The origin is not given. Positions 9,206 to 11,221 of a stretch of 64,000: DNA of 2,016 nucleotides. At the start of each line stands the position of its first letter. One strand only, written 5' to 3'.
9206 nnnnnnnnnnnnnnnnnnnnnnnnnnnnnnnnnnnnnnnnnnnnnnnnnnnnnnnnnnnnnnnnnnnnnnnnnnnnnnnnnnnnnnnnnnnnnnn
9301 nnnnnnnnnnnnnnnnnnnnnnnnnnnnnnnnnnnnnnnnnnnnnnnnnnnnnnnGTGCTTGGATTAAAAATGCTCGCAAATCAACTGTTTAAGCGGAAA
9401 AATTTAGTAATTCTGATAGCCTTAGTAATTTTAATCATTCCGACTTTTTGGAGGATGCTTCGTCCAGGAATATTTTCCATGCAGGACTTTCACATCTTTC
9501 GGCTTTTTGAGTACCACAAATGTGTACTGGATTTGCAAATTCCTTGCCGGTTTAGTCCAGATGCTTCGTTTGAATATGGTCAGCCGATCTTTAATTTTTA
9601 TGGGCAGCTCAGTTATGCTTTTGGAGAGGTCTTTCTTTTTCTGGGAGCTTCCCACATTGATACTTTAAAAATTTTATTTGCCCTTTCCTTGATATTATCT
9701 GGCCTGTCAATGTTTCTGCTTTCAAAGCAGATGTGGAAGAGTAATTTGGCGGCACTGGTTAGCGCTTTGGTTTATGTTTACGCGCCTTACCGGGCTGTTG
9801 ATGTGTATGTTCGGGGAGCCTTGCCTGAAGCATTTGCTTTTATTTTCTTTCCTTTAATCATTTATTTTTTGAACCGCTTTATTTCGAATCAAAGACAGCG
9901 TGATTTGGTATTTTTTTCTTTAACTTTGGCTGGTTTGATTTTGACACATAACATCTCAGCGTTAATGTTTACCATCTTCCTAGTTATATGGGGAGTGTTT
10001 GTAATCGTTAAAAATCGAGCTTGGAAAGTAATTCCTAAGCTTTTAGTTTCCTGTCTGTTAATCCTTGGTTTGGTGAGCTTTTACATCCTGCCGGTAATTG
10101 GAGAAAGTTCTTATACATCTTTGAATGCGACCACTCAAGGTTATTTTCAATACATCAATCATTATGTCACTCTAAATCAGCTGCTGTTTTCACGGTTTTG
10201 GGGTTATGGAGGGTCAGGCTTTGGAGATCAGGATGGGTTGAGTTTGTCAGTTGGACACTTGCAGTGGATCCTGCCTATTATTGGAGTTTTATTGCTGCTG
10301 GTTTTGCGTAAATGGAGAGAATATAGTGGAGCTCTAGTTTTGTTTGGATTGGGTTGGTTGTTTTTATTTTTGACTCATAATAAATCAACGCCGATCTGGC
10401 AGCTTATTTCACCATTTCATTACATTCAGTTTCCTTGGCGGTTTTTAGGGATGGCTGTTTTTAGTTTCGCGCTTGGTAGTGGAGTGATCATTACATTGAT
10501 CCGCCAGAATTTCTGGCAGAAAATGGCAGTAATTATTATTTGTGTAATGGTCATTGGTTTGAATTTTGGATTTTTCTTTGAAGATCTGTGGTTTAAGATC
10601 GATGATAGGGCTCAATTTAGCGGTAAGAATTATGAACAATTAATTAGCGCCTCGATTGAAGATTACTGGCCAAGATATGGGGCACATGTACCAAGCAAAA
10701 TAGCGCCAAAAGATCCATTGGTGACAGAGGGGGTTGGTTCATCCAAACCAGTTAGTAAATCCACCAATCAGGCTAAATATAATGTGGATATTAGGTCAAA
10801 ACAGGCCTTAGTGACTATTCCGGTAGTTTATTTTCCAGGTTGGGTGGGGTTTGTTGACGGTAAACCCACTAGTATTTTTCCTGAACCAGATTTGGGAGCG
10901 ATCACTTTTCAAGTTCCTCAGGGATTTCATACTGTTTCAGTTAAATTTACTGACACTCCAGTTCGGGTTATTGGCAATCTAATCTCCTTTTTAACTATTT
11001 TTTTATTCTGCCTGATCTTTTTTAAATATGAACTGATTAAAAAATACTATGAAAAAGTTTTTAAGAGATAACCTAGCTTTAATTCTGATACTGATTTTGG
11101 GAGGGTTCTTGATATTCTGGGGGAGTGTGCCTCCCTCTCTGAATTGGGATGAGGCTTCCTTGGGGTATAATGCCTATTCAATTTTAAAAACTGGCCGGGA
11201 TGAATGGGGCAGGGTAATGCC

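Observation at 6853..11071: GT-A::GT-C-like fusion protein followed by a standalone copy of its membrane half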

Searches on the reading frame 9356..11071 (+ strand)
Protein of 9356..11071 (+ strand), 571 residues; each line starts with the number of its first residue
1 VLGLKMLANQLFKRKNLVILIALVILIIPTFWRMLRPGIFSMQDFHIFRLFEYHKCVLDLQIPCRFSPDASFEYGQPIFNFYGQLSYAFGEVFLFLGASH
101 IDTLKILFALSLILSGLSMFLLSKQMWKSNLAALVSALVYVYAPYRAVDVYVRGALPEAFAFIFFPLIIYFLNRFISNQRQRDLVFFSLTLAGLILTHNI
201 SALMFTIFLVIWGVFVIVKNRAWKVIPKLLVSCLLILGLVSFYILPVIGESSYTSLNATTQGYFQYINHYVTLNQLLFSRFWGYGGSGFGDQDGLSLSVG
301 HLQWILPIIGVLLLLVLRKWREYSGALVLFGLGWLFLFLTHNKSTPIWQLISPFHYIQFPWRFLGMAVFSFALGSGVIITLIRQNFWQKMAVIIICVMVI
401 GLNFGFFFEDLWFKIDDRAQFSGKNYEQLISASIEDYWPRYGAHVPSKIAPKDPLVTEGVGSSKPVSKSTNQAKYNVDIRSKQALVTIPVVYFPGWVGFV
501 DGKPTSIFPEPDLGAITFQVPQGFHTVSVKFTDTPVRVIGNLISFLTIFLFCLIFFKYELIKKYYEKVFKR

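Call 4: search_protein_families(library=pfam, proteins=[window:9356-11071:+], max_evalue=0.01)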
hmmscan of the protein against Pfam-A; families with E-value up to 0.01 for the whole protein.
window:9356-11071:+ (571 aa): 3 families
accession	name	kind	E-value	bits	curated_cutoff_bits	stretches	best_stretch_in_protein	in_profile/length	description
PF10131.15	PTPS_related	-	7.1e-12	45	26.4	1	79-400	1-301/621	6-pyruvoyl-tetrahydropterin synthase related domain; membrane protein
PF20176.3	DUF6541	-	4.1e-06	25.8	29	1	108-357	187-428/646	Family of unknown function (DUF6541)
PF19554.4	DUF6077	-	4.1e-05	23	27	1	160-245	263-352/354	Family of unknown function (DUF6077)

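Call 5: search_protein_families(library=ncbifam, proteins=[window:9356-11071:+], max_evalue=0.01)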
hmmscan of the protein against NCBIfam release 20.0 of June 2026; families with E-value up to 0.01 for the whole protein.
window:9356-11071:+ (571 aa): 0 families

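Call 21: find_homologous_proteins(query=window:9371-11071:+, max_evalue=0.00001)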
Query window:9371-11071:+ (566 aa): 1425 proteins with E <= 0.00001 among 8000 candidates; the best 120 are listed.
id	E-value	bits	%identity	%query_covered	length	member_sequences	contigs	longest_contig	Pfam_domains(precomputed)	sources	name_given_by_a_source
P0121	0.0e+0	1273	100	100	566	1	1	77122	PF10131.16,PF20176.4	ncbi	-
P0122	1.0e-204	700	55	97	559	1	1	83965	PF09586.17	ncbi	-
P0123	7.9e-201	687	55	95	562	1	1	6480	-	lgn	-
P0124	1.1e-200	686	55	94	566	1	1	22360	-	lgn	-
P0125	1.4e-200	686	55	92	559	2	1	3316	-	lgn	-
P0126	1.5e-198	679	54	95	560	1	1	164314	PF09586.17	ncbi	-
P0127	8.6e-198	677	54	95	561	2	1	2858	-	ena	-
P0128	4.6e-197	674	54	96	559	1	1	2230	-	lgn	-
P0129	2.3e-196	672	54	96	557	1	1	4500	-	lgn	-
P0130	5.7e-196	671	55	91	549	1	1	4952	PF10131.16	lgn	-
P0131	8.2e-196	670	54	93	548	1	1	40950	-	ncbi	-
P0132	9.4e-196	670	53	96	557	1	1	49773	-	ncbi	-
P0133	1.1e-195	670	53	93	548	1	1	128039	-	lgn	-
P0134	1.4e-195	669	54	95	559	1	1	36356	-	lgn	-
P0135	7.7e-195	667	53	95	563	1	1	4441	PF10131.16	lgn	-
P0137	1.3e-193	663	53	95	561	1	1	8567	PF10131.16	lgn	-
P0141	1.0e-189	650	54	93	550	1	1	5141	PF09586.17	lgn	-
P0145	8.2e-188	644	53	91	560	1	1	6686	PF10131.16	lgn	-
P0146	1.1e-187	643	54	93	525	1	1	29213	PF10131.16,PF20176.4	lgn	-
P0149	2.8e-185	635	50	94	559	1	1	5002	PF10131.16,PF09586.17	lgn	-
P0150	4.5e-185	635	52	94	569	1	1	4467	PF09586.17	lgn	-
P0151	1.8e-183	629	52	97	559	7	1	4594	PF10131.16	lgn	-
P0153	5.7e-183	628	51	94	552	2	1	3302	PF10131.16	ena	-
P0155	2.1e-182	626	53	93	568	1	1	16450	PF10131.16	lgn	-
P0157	7.4e-181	621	51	92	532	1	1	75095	PF10131.16,PF09586.17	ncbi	-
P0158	2.2e-179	616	50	91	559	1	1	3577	PF09586.17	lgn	-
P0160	6.0e-177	608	52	95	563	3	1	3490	PF10131.16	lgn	-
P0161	1.4e-176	607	51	92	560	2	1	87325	PF10131.16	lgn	-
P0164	5.5e-175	601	51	97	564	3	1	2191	PF10131.16,PF20176.4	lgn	-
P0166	2.3e-174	599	50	94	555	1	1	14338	PF10131.16,PF20176.4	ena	-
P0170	1.5e-171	590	49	98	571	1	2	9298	PF10131.16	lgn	-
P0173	2.1e-171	590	50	91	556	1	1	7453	PF10131.16,PF20176.4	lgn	-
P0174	6.7e-171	588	49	97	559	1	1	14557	PF10131.16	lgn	-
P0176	3.4e-170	586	49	93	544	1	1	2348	PF10131.16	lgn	-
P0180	8.4e-170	584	50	95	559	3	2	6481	PF10131.16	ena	-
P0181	3.3e-169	582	48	97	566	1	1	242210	PF10131.16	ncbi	-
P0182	8.0e-169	581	47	97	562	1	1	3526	PF10131.16,PF20176.4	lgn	-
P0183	9.3e-169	581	48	97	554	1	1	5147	PF10131.16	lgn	-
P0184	3.4e-168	579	46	97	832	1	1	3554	PF10111.15,PF13641.13,PF00535.33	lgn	-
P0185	4.4e-168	579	46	93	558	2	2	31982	PF10131.16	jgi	-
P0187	4.4e-167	575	50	94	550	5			PF10131.16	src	-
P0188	6.1e-167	575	48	92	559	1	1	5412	PF10131.16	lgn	-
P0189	2.3e-165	570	48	95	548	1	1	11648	PF10131.16,PF09586.17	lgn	-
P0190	4.4e-165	569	47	93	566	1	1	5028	PF10131.16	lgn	-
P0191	3.6e-164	566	46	94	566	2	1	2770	PF10131.16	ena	-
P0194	4.4e-163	562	47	98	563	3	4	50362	PF10131.16,PF09586.17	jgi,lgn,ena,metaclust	metaclust:\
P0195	8.0e-163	561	47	96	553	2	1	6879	PF10131.16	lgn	-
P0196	6.9e-162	558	48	94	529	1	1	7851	PF10131.16,PF09586.17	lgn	-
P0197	1.6e-161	557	46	96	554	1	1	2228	PF10131.16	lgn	-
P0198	6.5e-161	555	48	94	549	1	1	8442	PF10131.16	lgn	-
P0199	1.1e-160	554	46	94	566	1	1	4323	PF10131.16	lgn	-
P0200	1.1e-160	554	48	95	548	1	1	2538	PF10131.16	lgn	-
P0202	3.7e-160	552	44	97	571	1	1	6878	PF10131.16,PF20176.4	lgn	-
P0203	4.5e-160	552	47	96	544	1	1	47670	PF10131.16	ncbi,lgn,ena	-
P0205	2.7e-159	550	48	96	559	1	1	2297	PF10131.16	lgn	-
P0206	3.7e-159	549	46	95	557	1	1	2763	PF10131.16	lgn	-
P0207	3.8e-158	546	48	96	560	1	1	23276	PF10131.16,PF09586.17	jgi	-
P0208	6.0e-158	545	48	92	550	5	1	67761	PF09586.17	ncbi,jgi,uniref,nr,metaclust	ncbi:MAG: hypothetical protein A2782_02890 [Candidatus Blackburnbacteria bacterium RIFCSPHIGHO2_01_F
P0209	8.3e-158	545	49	91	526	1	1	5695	PF10131.16,PF20176.4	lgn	-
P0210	2.5e-157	543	46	96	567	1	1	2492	PF10131.16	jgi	jgi:hypothetical protein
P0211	8.4e-157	541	46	92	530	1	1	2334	PF10131.16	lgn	-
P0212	2.0e-156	540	47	88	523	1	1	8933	PF10131.16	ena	-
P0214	9.1e-156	538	47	91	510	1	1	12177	PF10131.16,PF09586.17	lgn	-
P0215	1.5e-155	537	47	98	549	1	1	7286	PF10131.16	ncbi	-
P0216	6.3e-155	535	45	98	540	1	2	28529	PF10131.16,PF09586.17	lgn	-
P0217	9.4e-155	535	48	98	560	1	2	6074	PF10131.16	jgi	jgi:hypothetical protein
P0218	1.0e-154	534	46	97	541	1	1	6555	PF10131.16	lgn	-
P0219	1.7e-154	534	44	96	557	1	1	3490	PF10131.16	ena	-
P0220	1.9e-154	534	50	92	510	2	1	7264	PF10131.16,PF09586.17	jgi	-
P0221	4.0e-154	533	48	94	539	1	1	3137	PF10131.16,PF09586.17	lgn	-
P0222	5.4e-154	532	46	96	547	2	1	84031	PF10131.16,PF09586.17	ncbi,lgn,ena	-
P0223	1.3e-153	531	47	98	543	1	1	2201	PF10131.16,PF09586.17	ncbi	-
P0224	2.4e-153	530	46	95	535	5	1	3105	PF10131.16,PF09586.17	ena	-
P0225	6.6e-153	529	46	95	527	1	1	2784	PF10131.16,PF09586.17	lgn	-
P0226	2.0e-152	527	45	96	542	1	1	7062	PF10131.16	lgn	-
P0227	2.5e-152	527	48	96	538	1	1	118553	PF10131.16,PF09586.17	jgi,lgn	jgi:hypothetical protein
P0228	4.5e-152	526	46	95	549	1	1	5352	PF10131.16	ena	-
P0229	1.5e-151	524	47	93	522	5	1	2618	PF10131.16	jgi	-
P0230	1.9e-151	524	47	91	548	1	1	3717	PF10131.16,PF09586.17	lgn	-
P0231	5.6e-151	522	46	95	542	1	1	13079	PF09586.17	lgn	-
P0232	5.8e-151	522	49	91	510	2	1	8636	PF10131.16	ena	-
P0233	6.2e-151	522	48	94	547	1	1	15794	PF10131.16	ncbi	ncbi:6-pyruvoyl-tetrahydropterin synthase-related protein [Patescibacteria group bacterium]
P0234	1.1e-150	521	48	92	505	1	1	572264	PF10131.16,PF09586.17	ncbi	-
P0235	2.0e-150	520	46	96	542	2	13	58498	PF10131.16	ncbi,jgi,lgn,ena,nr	ncbi:hypothetical protein A3D00_02190 [Candidatus Woesebacteria bacterium RIFCSPHIGHO2_02_FULL_38_9]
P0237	2.1e-150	520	45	96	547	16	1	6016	PF10131.16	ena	-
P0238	3.6e-150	519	46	96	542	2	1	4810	PF10131.16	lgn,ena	-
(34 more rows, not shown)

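Call 40: predict_structure(alignment_id=A2)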
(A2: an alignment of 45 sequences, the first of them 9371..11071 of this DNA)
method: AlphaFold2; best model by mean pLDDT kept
length: 566 residues; sequences in the alignment: 45
mean_pLDDT: 93.0   pTM: 0.92
mean pLDDT of the five models: 93.0, 92.5, 91.5, 91.2, 90.3
residues with pLDDT >= 90: 457; 70-90: 87; 50-70: 22; < 50: 0
segments of 3 or more residues with pLDDT < 50: none
pLDDT, mean of each block of 10 residues (from residue 1): 68 95 97 92 95 92 94 87 96 98 98 98 98 97 92 97 98 94 97 95 98 97 96 96 92 80 87 74 56 89 98 97 98 94 89 92 98 97 98 96 92 96 91 90 94 95 96 97 96 97 96 98 96 96 93 87 86
secondary structure, 60 per line:
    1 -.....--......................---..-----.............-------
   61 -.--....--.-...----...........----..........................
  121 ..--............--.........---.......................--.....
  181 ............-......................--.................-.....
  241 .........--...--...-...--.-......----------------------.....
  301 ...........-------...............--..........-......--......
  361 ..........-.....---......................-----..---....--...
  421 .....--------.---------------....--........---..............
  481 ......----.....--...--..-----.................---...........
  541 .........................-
elements in order: H2-6 H9-30 H41-53 H65-68 H80-90 H95-122 H125-136 H139-147 H151-173 H176-192 H194-215 H218-234 H236-248 H268-273 H296-311 H319-333 H337-345 H347-352 H355-370 H372-376 H380-401 H412-415 H418-425 E450-453 E456-463 E467-486 E491-495 E498-500 E510-526 H530-565

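Call 44: fold_search(model_id=the predicted structure, library=pdb)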
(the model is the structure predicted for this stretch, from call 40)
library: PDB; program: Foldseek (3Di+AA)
matches with E <= 10: 351; with E <= 0.001: 0
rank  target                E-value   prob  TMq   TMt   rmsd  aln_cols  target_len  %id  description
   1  6w98_A                1.1e-03  1.00  0.42  0.20   6.7       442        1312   12  Single-Particle Cryo-EM Structure of Arabinofuranosyltransferase AftD from Mycobacteria (released 2020-05-13)
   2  8age_A                1.4e-03  1.00  0.39  0.35  13.4       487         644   11  Structure of yeast oligosaccharylransferase complex with acceptor peptide bound (released 2022-12-07)
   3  6gxc_A                1.4e-03  1.00  0.38  0.32   9.8       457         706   15  Bacterial oligosaccharyltransferase PglB in complex with an inhibitory peptide and a reactive lipid-linked oligosaccha (released 2018-11-14)
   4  7bvf_A                1.6e-03  0.99  0.34  0.20  22.1       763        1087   11  Cryo-EM structure of Mycobacterium tuberculosis arabinosyltransferase EmbA-EmbB-AcpM2 in complex with ethambutol (released 2020-04-29)
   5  7bvc_B                2.0e-03  0.99  0.32  0.19  21.2       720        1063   11  Cryo-EM structure of Mycobacterium smegmatis arabinosyltransferase EmbA-EmbB-AcpM2 in complex with ethambutol (released 2020-04-29)
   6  6s7o_A                2.2e-03  1.00  0.47  0.41   7.9       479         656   14  Cryo-EM structure of human oligosaccharyltransferase complex OST-A (released 2019-12-18)
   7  8agb_A                2.2e-03  1.00  0.41  0.37  14.9       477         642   14  Structure of yeast oligosaccharylransferase complex with lipid-linked oligosaccharide bound (released 2022-12-07)
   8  5ogl_A                2.8e-03  1.00  0.39  0.32   9.4       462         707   14  Structure of bacterial oligosaccharyltransferase PglB in complex with an acceptor peptide and an lipid-linked oligosac (released 2017-10-25)
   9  9i5k_A                2.8e-03  1.00  0.36  0.40  12.2       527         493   10  Structure of the Chaetomium thermophilum Pmt4 homodimer (C2 symmetry) (released 2025-12-24)
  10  7oci_F                3.2e-03  1.00  0.45  0.41  11.7       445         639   11  Cryo-EM structure of yeast Ost6p containing oligosaccharyltransferase complex (released 2022-02-16)
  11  8pn9_A                3.2e-03  1.00  0.43  0.38  13.1       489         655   12  Structure of human oligosaccharyltransferase OST-A complex bound to NGI-1 (released 2024-05-08)
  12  6wby                  3.6e-03  1.00  0.38  0.20   8.5       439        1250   12  Single-Particle Cryo-EM Structure of Arabinofuranosyltransferase AftD from Mycobacteria, Mutant R1389S Class 2 (released 2020-05-13)
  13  7bvf_B                3.8e-03  0.99  0.37  0.22  21.3       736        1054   11  Cryo-EM structure of Mycobacterium tuberculosis arabinosyltransferase EmbA-EmbB-AcpM2 in complex with ethambutol (released 2020-04-29)
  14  9n9j_I                4.7e-03  1.00  0.37  0.30  19.8       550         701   11  Structure of a GRP94 folding intermediate engaged with a CCDC134- and FKBP11-bound secretory translocon (released 2025-11-19)
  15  6x0o                  5.1e-03  0.99  0.33  0.20  19.9       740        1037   11  Single-Particle Cryo-EM Structure of Arabinosyltransferase EmbB from Mycobacterium smegmatis (released 2020-06-10)
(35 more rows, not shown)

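Call 51: search_solved_structures(query=A2, max_evalue=10)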
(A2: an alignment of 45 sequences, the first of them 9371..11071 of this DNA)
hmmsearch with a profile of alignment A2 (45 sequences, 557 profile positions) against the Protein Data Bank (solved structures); distinct sequences matched with E-value up to 10: 1.
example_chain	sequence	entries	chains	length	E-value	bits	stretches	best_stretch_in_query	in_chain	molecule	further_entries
9z60_B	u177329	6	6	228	1.5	10.3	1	95-149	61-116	12H07 heavy chain | 1207 heavy chain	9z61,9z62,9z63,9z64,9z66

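Call 60: find_encoding_contigs(protein=P0184, flank=4000, max_places=3)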
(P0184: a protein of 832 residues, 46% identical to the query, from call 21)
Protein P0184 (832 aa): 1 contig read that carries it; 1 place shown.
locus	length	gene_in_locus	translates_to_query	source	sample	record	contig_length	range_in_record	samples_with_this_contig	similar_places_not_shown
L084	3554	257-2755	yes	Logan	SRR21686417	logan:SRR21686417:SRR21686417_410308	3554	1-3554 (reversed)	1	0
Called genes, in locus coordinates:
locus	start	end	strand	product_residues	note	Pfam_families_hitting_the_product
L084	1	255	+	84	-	?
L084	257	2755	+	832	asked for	PF00535:Glycos_transf_2, PF10111:Glyco_tranf_2_2, PF13641:Glyco_tranf_2_3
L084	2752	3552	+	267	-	?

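Call 85: search_protein_families(library=pfam, alignment_id=A2, max_evalue=0.001)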
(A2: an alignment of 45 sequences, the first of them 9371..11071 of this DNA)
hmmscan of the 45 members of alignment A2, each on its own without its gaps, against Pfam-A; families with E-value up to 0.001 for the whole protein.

A. member 1, window:9371-11071:+ (566 aa): 3 families
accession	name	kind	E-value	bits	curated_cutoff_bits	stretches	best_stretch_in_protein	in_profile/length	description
PF10131.15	PTPS_related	-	9.8e-12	44.5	26.4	1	74-395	1-301/621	6-pyruvoyl-tetrahydropterin synthase related domain; membrane protein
PF20176.3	DUF6541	-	2.6e-06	26.4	29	1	103-352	187-428/646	Family of unknown function (DUF6541)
PF19554.4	DUF6077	-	4.1e-05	23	27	1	155-240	263-352/354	Family of unknown function (DUF6077)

B. families by the number of members that match (of 45 scanned): 5 families
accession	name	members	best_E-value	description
PF10131.15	PTPS_related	26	9.8e-12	6-pyruvoyl-tetrahydropterin synthase related domain; membrane protein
PF09586.16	YfhO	13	6.1e-13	Bacterial membrane protein YfhO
PF13231.12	PMT_2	6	2.1e-08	Dolichyl-phosphate-mannose-protein mannosyltransferase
PF20176.3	DUF6541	2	2.6e-06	Family of unknown function (DUF6541)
PF19554.4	DUF6077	1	4.1e-05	Family of unknown function (DUF6077)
